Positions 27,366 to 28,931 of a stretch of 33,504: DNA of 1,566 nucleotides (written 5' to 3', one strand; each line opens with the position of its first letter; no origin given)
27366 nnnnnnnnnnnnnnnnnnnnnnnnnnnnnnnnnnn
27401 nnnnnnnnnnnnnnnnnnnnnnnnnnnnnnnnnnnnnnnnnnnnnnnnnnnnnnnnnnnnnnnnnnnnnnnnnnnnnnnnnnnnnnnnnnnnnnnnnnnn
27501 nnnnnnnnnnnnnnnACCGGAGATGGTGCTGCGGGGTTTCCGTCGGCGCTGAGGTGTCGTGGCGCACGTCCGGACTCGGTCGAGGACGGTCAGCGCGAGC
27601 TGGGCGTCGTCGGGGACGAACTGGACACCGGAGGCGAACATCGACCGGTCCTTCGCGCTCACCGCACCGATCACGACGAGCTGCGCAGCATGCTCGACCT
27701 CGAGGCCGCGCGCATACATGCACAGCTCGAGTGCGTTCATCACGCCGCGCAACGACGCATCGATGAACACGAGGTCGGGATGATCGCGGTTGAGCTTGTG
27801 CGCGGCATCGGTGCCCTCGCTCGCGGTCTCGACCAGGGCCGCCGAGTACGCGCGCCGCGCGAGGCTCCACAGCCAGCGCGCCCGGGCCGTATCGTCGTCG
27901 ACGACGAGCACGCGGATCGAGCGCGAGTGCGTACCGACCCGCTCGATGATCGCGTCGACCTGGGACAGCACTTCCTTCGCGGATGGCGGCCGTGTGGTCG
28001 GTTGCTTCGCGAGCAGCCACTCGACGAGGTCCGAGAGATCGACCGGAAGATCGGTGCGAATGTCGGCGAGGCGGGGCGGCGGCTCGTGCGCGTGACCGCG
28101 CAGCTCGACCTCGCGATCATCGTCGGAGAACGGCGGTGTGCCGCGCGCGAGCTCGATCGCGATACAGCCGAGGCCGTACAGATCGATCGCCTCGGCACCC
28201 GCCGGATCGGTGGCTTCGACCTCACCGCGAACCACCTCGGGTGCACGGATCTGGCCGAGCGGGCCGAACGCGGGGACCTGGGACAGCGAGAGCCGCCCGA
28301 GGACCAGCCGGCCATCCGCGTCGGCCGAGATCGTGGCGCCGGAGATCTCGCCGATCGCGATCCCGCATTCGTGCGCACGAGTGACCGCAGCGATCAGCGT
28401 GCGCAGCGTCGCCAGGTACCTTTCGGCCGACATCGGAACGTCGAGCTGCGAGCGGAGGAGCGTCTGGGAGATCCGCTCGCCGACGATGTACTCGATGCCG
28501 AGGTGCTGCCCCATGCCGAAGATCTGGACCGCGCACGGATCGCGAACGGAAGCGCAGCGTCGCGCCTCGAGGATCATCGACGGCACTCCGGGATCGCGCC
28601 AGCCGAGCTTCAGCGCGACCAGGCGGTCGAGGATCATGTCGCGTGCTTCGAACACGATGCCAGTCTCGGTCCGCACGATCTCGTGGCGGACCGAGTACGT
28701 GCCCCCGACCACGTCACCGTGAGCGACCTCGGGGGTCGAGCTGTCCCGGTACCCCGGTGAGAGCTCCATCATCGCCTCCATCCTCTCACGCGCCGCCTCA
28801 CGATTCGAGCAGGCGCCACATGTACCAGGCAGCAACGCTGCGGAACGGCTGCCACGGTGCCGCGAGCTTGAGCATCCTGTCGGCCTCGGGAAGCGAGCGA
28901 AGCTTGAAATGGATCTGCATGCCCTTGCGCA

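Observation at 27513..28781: Ser/Thr pseudokinase fused to a receiver domain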

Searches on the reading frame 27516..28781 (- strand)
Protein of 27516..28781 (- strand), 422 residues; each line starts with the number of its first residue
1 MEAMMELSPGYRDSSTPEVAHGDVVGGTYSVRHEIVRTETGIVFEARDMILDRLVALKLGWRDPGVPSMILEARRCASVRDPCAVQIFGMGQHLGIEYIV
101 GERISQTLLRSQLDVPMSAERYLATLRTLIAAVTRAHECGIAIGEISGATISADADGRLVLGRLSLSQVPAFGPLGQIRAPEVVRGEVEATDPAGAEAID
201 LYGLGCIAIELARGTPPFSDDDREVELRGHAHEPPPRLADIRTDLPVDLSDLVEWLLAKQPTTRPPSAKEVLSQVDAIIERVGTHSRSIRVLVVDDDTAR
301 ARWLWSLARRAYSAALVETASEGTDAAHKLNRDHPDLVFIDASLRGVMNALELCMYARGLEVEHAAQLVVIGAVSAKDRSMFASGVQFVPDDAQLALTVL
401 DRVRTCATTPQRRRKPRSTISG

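Call 3: search_protein_families(library=pfam, proteins=[window:27516-28781:-], max_evalue=1)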
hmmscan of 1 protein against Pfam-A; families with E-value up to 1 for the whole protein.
window:27516-28781:- (422 aa): 3 families
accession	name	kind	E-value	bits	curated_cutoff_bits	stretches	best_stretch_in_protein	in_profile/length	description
PF00069.31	Pkinase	-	2.8e-08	33.9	31.7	1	179-273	164-259/263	Protein kinase domain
PF00072.30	Response_reg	-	3.1e-06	27.8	30.2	1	291-371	1-76/111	Response regulator receiver domain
PF23198.2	PDE8A_N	-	0.054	13.8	29.6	1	288-375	9-95/147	PDE8A-like, N-terminal domain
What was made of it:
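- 27942..28715 (-): Hanks-type kinase-like (pseudokinase) domain, residues 23-280. Pfam Pkinase 33.9 bits (call 3).
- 27558..27914 (-): CheY-like receiver fold, residues 290-408, (beta-alpha)5. Pfam Response_reg 27.8 bits, below the cutoff (call 3).
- On Hanks-type (eukaryote-like) Ser/Thr protein kinase, Pfam PF00069: Pfam 33.9 bits against a cutoff of 31.7, C-lobe only (call 3).
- Checked: Pfam Pkinase scores 33.9 bits against a cutoff of 31.7, but only the C-lobe (179-273) matches (call 3). Pfam Response_reg scores 27.8 bits, below the cutoff of 30.2 (call 3).
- Weak Pfam scores: Pkinase is just above its cutoff and Response_reg just below (call 3).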

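Call 4: search_protein_families(library=ncbifam, proteins=[window:27516-28781:-], max_evalue=1)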
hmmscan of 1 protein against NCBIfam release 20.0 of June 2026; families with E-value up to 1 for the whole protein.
window:27516-28781:- (422 aa): 33 families (the best 25 are shown)
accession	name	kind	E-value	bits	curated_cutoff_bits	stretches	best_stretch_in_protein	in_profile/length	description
NF033483.0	PknB_PASTA_kin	equivalog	9.9e-21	74.4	450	2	197-289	187-279/563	Stk1 family PASTA domain-containing Ser/Thr kinase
NF047741.1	antiphage_MADS6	equivalog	2.4e-13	49.5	460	2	117-287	296-469/612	methylation-associated defense system protein kinase MAD6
NF038150.1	lanthi_synth_IV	equivalog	3e-10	39.1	650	1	97-325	268-489/851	class IV lanthionine synthetase LanL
NF052427.1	StpK7MSMEG_1200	equivalog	1.4e-09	37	900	1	27-289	7-280/601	serine/threonine protein kinase StpK7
NF008677.0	PRK11697.1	equivalog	7.7e-05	22.2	246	1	289-373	2-82/238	two-component system response regulator BtsR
NF001965.0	PRK00742.1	subfamily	0.00013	21.3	293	1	288-344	3-59/357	chemotaxis-specific protein-glutamate methyltransferase CheB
TIGR02154.1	PhoB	equivalog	0.00015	21.2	296.2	1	289-375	3-86/226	phosphate regulon transcriptional regulator PhoB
NF040689.1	MtrAB_MtrA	equivalog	0.00027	20.4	300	1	291-358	1-65/219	MtrAB system response regulator MtrA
NF007935.0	PRK10651.1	equivalog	0.00036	19.8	250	1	288-378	6-92/216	two-component system response regulator NarL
NF007708.0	PRK10403.1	equivalog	0.00038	20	343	1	287-377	5-91/215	nitrate/nitrite response regulator protein NarP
NF033442.0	BREX_PglW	equivalog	0.0006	17.6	990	1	189-282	400-490/1391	BREX system serine/threonine kinase PglW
NF052596.1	RR_EAL_PvrR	equivalog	0.00088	18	580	1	288-386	3-94/398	response regulator cyclic di-GMP phosphodiesterase PvrR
NF009206.0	PRK12555.1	subfamily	0.0011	18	342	1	289-344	1-56/340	chemotaxis-specific protein-glutamate methyltransferase CheB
NF045944.1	ResRegRpaBCyano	equivalog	0.0015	18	330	1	292-358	1-64/229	response regulator transcription factor RpaB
NF007135.0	PRK09581.1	equivalog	0.0016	17.3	474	1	279-371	146-234/457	PleD family two-component system response regulator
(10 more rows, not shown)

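Call 5: search_solved_structures(query=window:27516-28781:-, max_evalue=1, show_alignments=3)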
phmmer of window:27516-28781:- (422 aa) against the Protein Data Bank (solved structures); distinct sequences matched with E-value up to 1: 306 (the best 60 are shown).
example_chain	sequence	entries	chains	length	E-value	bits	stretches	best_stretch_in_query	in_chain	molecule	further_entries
2h34_A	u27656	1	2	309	3.9e-14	55.5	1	16-270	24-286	Serine/threonine-protein kinase pknE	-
3orm_A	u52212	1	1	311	2.6e-11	46.2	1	43-274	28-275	Serine/threonine protein kinase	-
1mru_A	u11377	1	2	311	3.5e-11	45.8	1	43-274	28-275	Probable serine/threonine-protein kinase pknB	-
5u94_A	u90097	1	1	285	3.7e-11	45.7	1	43-273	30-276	Serine/threonine-protein kinase PknB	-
6b2p_A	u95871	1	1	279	3.8e-11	45.7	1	43-273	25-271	Serine/threonine-protein kinase PknB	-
1o6y_A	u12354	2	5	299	4.5e-11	45.4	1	43-273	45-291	SERINE/THREONINE-PROTEIN KINASE PKNB | Probable serine/threonine-protein kinase pknB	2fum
3f61_A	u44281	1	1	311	1.1e-10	44.2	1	46-274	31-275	Serine/threonine-protein kinase pknB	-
9ru3_A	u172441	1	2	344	2.3e-10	43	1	22-288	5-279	Serine/threonine-protein kinase StkP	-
6i2p_A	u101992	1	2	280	2.4e-10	43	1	46-273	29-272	Serine/threonine-protein kinase PknB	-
3ori_A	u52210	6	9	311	2.9e-10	42.7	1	46-274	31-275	Serine/threonine protein kinase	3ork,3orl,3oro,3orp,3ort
9ruk_A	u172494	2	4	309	3.9e-10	42.3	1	21-274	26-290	Serine/threonine-protein kinase StkP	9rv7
3f69_A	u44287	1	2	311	3.9e-10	42.3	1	46-274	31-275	Serine/threonine-protein kinase pknB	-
9tmq_A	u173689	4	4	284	6.6e-10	41.6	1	22-270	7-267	Serine/threonine-protein kinase PknA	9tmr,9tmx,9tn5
4ow8_A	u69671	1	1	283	7.7e-10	41.4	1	22-270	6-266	Serine/threonine-protein kinase PknA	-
6b2q_A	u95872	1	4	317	9.3e-10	41.1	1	22-270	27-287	Serine/threonine-protein kinase PknA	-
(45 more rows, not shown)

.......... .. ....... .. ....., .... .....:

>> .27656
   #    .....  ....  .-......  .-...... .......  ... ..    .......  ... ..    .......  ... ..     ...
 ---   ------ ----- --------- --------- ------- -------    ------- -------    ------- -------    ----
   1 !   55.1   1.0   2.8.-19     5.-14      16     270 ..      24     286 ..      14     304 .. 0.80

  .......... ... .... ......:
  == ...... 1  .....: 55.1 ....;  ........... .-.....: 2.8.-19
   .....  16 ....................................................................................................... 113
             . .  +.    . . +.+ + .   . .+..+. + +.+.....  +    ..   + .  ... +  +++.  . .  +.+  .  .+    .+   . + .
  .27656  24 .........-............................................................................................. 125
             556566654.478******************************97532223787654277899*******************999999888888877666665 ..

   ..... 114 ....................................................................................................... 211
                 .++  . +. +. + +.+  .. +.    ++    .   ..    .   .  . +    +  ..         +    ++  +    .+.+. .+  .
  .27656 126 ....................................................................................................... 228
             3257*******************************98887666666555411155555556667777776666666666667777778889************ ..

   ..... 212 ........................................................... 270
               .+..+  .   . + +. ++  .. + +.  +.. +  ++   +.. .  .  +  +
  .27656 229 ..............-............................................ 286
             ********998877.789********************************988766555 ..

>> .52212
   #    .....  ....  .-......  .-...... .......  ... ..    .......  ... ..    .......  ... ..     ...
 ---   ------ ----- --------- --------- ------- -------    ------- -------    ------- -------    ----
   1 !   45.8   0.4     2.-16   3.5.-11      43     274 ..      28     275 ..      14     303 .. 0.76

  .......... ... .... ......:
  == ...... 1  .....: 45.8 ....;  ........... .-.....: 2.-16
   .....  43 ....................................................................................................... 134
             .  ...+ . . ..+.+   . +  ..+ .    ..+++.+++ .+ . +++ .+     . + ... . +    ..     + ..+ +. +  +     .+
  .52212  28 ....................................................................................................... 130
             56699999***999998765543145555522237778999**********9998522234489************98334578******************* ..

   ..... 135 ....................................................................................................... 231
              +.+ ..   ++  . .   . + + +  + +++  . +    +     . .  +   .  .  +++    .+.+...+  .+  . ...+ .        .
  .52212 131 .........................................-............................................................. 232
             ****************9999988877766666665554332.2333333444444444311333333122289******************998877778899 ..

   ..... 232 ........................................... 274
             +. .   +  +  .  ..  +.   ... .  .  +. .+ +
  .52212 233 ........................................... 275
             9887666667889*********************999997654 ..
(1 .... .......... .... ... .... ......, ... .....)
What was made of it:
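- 27942..28715 (-): phmmer against PDB, PknE E=3.9e-14 (call 5).
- On Hanks-type (eukaryote-like) Ser/Thr protein kinase, Pfam PF00069: PknE E=3.9e-14 (call 5).
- Checked: phmmer against PDB gives PknE 2h34 E=3.9e-14 and PknB 1mru E=3.5e-11, over residues 16-274 (call 5). The PknB alignment places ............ under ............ (call 5).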

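Call 9: find_related_loci(query=window:27516-28781:-, collection=genome_contigs, flank=6000)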
Query window:27516-28781:- (422 aa) in genome_contigs; peptide patterns used: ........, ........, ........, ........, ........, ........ (x = any residue, [..] = any of these).
599 stretches matched a pattern (row limit reached: there are more); 62 encode a relative of the query (tblastn E <= 1e-3); 62 distinct loci.
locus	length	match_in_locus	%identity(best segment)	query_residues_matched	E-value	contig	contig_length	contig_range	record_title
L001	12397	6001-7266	86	1-422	0e+0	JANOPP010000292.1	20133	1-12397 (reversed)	MAG: Myxococcales bacterium isolate VAR_4_metabat_47_sub VAR_4_k141_3635484, whole genome shotgun sequence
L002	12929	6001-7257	74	5-422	0e+0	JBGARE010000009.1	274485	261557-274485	MAG: Kofleriaceae bacterium isolate MAG_AAO_AS.67 AAOAS-67_NODE_9_length_274485_cov_7.463854, whole genome shotgun seque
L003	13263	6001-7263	73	3-422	0e+0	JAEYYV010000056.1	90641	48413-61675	MAG: Proteobacteria bacterium isolate OH_CBlB_67 k127_2078876, whole genome shotgun sequence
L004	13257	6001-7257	73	5-422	0e+0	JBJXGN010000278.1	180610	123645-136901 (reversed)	MAG: Kofleriaceae bacterium isolate F1F2.bin.256 k127_9815260, whole genome shotgun sequence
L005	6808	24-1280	71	5-422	0e+0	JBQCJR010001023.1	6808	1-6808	MAG: Kofleriaceae bacterium isolate bin995 k127_5946747, whole genome shotgun sequence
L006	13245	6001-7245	72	9-422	0e+0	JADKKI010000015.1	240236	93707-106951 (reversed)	MAG: Myxococcales bacterium isolate Vibo_18-Q3-R45-57_MAXAC.190 tig00004361-10-2415570, whole genome shotgun sequence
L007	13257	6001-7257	70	5-422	0e+0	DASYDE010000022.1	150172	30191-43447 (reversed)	MAG TPA_asm: Kofleriaceae bacterium isolate SMAG_U4951 k141_3642494, whole genome shotgun sequence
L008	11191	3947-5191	70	9-422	0e+0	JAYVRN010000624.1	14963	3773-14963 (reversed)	MAG: Myxococcales bacterium isolate GL73_DN_concoct_207_sub GL73_DN_concoct_207_sub_623, whole genome shotgun sequence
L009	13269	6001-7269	70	1-422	0e+0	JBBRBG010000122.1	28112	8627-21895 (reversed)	MAG: Haliangiales bacterium isolate Co_metawrap_2332 Cmw_2332_k141_24452490_length_28112_cov_11.9984, whole genome shotg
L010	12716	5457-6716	71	4-422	0e+0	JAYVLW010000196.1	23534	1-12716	MAG: Myxococcales bacterium isolate GL56_Down_metabat_34 GL56_Down_metabat_34_195, whole genome shotgun sequence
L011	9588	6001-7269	69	9-422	0e+0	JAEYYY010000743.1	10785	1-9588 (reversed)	MAG: Proteobacteria bacterium isolate OH_CBlB_71 k127_943675, whole genome shotgun sequence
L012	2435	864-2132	68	9-422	0e+0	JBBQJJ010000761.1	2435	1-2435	MAG: Haliangiales bacterium isolate Co_metawrap_728 Cmw_728_k141_5558864_length_2435_cov_14.0000, whole genome shotgun s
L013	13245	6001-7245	68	9-422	0e+0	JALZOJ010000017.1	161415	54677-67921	MAG: Myxococcota bacterium isolate MSU bin108 SD1459_NODE_17_length_161415_cov_15.319832, whole genome shotgun sequence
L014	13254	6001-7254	71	6-422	0e+0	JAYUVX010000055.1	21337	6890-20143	MAG: Myxococcales bacterium isolate GL124_UP_concoct_207 GL124_UP_concoct_207_54, whole genome shotgun sequence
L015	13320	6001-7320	68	4-422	0e+0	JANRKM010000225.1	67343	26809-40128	MAG: Kofleriaceae bacterium isolate bins.76 k141_5517655, whole genome shotgun sequence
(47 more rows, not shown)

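Call 32: predict_structure(alignment_id=A1)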
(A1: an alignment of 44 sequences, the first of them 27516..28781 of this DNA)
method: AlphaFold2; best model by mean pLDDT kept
length: 422 residues; sequences in the alignment: 44
mean_pLDDT: 87.2   pTM: 0.82
mean pLDDT of the five models: 87.2, 85.8, 84.7, 83.0, 81.6
residues with pLDDT >= 90: 236; 70-90: 149; 50-70: 22; < 50: 15
segments of 3 or more residues with pLDDT < 50: 173-176, 414-419
pLDDT, mean of each block of 10 residues (from residue 1): 69 88 95 90 95 95 88 90 93 93 90 87 95 94 88 89 83 57 87 83 95 91 90 92 87 94 93 90 68 94 92 90 93 93 89 89 81 86 86 92 87 50 47
secondary structure, 60 per line:
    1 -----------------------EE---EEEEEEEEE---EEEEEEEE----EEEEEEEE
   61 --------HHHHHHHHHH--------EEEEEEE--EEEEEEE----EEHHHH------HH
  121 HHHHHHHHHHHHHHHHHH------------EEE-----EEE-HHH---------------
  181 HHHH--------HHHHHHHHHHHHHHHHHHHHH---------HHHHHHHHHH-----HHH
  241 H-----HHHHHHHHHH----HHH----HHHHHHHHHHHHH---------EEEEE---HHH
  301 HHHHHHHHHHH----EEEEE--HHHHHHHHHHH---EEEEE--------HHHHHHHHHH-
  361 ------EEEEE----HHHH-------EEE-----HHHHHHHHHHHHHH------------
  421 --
elements in order: E29-37 E41-48 E53-60 H69-78 E87-93 E96-102 H109-112 H119-138 E151-153 E159-161 H181-184 H193-213 H223-232 H238-241 H247-256 H268-280 E290-294 H298-311 E316-320 H323-333 E337-341 H350-359 E367-371 H376-379 E387-389 H395-408
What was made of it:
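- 27558..27914 (-): DSSP elements of the model (call 32).
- On Response-regulator receiver (REC, Pfam PF00072): DSSP elements at 290-408 (call 32).
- Checked: The AF2 model has pLDDT 87.2 and pTM 0.82 (call 32). The model shows a complete (beta-alpha)5 unit at residues 290-408 (call 32).
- pTM of 0.82 for the two-domain model suggests a defined inter-domain arrangement (call 32). The AF2 model is confident (call 32).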

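Call 37: fold_search(model_id=the predicted structure, library=pdb)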
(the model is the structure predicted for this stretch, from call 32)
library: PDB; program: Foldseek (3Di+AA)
matches with E <= 10: 2000; with E <= 0.001: 1944
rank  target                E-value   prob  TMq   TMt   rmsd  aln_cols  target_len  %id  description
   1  9ymt                  8.1e-17  1.00  0.52  0.77   5.3       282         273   18  Staphylococcus aureus serine/threonine kinase Stk1 with inhibitor GW779439X (released 2026-03-11)
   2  1mru_A                1.7e-16  1.00  0.48  0.72   4.6       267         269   25  Intracellular Ser/Thr protein kinase domain of Mycobacterium tuberculosis PknB. (released 2003-02-11)
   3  6b2p                  3.7e-16  1.00  0.49  0.78   3.5       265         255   26  Dual Inhibition of the Essential Protein Kinases A and B in Mycobacterium tuberculosis (released 2018-02-14)
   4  6i2p_A                4.1e-16  1.00  0.45  0.67   6.0       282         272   25  Crystal structure of the Mycobacterium tuberculosis PknB kinase domain (L33E mutant) in complex with its substrate Gar (released 2019-05-22)
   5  3ort                  4.6e-16  1.00  0.44  0.66   5.8       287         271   24  Mycobacterium tuberculosis PknB kinase domain L33D mutant (crystal form 6) (released 2010-12-15)
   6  6b2q_A                5.1e-16  1.00  0.50  0.77   3.8       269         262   26  Dual Inhibition of the Essential Protein Kinases A and B in Mycobacterium tuberculosis (released 2018-02-14)
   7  3orp                  6.7e-16  1.00  0.46  0.66   5.1       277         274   25  Mycobacterium tuberculosis PknB kinase domain L33D mutant (crystal form 5) (released 2010-12-15)
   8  4ow8                  8.3e-16  1.00  0.51  0.75   3.7       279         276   25  Crystal structure of kinase domain of PknA from Mtb (released 2015-02-04)
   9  3ork                  8.8e-16  1.00  0.44  0.64   5.5       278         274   24  Mycobacterium tuberculosis PknB kinase domain L33D mutant (crystal form 2) (released 2010-12-15)
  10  3f61                  1.2e-15  1.00  0.44  0.64   5.5       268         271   25  Crystal Structure of M. tuberculosis PknB Leu33Asp/Val222Asp double mutant in complex with ADP (released 2008-12-02)
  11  6b2q_C                1.6e-15  1.00  0.51  0.77   4.0       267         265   26  Dual Inhibition of the Essential Protein Kinases A and B in Mycobacterium tuberculosis (released 2018-02-14)
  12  2fum_D                1.7e-15  1.00  0.50  0.77   3.8       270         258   25  Catalytic domain of protein kinase PknB from Mycobacterium tuberculosis in complex with mitoxantrone (released 2006-08-01)
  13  3ori_A                1.9e-15  1.00  0.48  0.72   4.4       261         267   25  Mycobacterium tuberculosis PknB kinase domain L33D mutant (crystal form 1) (released 2010-12-15)
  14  3oro                  1.9e-15  1.00  0.47  0.69   5.3       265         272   25  Mycobacterium tuberculosis PknB kinase domain L33D mutant (crystal form 4) (released 2010-12-15)
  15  3orm                  2.0e-15  1.00  0.46  0.70   4.5       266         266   26  Mycobacterium tuberculosis PknB kinase domain D76A mutant (released 2010-12-15)
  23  2h34_A                5.3e-15  1.00  0.49  0.82   2.9       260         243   25  Apoenzyme crystal structure of the tuberculosis serine/threonine kinase, PknE (released 2006-07-18)
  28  1mru_B                3.7e-14  1.00  0.48  0.72   4.4       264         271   25  Intracellular Ser/Thr protein kinase domain of Mycobacterium tuberculosis PknB. (released 2003-02-11)
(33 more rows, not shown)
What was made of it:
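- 27942..28715 (-): Foldseek E about 1e-16, target TM-score 0.64-0.82 (call 37).
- On Hanks-type (eukaryote-like) Ser/Thr protein kinase, Pfam PF00069: Foldseek E=8e-17, target TM-score up to 0.82 (call 37).
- Closest known: Hanks-type bacterial kinases PknB, PknE, PknA. Same: The fold is the same, with about 25% identity (calls 5, 37).
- Checked: Foldseek finds Stk1, PknB, PknA and PknE at E 8e-17 to 5e-15 (call 37).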

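Call 44: search_protein_representatives(alignment_id=A1)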
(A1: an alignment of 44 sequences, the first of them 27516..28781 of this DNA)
Query: 44 sequences, 424 profile positions. Proteins with E-value up to 0.001 (for the whole library): 459679; up to 1e-10: 193716; up to 1e-30: 747. The best 150 are listed.
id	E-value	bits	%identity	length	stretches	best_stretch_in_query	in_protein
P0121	8.4e-215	729.8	-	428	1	2-424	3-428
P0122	5.0e-138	476.9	-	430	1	4-424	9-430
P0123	5.2e-132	457.0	-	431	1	3-419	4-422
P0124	7.7e-131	453.2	-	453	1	5-423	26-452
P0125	8.8e-117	406.9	-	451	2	17-233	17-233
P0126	1.1e-116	406.6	-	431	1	5-424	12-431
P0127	3.7e-114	398.2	-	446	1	5-424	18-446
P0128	8.2e-109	380.6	-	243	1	185-424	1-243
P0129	2.9e-90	319.5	-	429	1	5-424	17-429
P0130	8.0e-90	318.1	-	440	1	7-412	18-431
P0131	5.9e-85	302.0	-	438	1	4-407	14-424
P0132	1.0e-84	301.2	-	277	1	4-254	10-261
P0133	1.2e-84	301.0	-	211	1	17-224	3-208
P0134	1.5e-83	297.4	-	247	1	170-335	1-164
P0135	4.9e-79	282.5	-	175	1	3-174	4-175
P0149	1.5e-59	218.3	-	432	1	18-413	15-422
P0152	6.4e-59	216.2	-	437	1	19-411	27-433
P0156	5.9e-57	209.8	-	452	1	17-412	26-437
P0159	2.0e-56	208.0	-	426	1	20-402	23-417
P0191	5.8e-50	186.7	-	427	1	25-414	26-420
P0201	7.3e-49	183.1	-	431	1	20-398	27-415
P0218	2.3e-47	178.2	-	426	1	21-408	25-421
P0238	9.6e-46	172.8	-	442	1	15-402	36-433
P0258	1.8e-44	168.7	-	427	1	18-410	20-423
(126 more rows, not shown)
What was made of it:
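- On Myxococcota kinase-receiver family (uncharacterised): Profile hits cover both domains (call 44).
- Closest known: Uncharacterised active Ser/Thr kinase-receiver proteins of Myxococcota. Same: Homologous over both domains: 170-220 bits with the family profile, matching positions about 18-413 (call 44).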
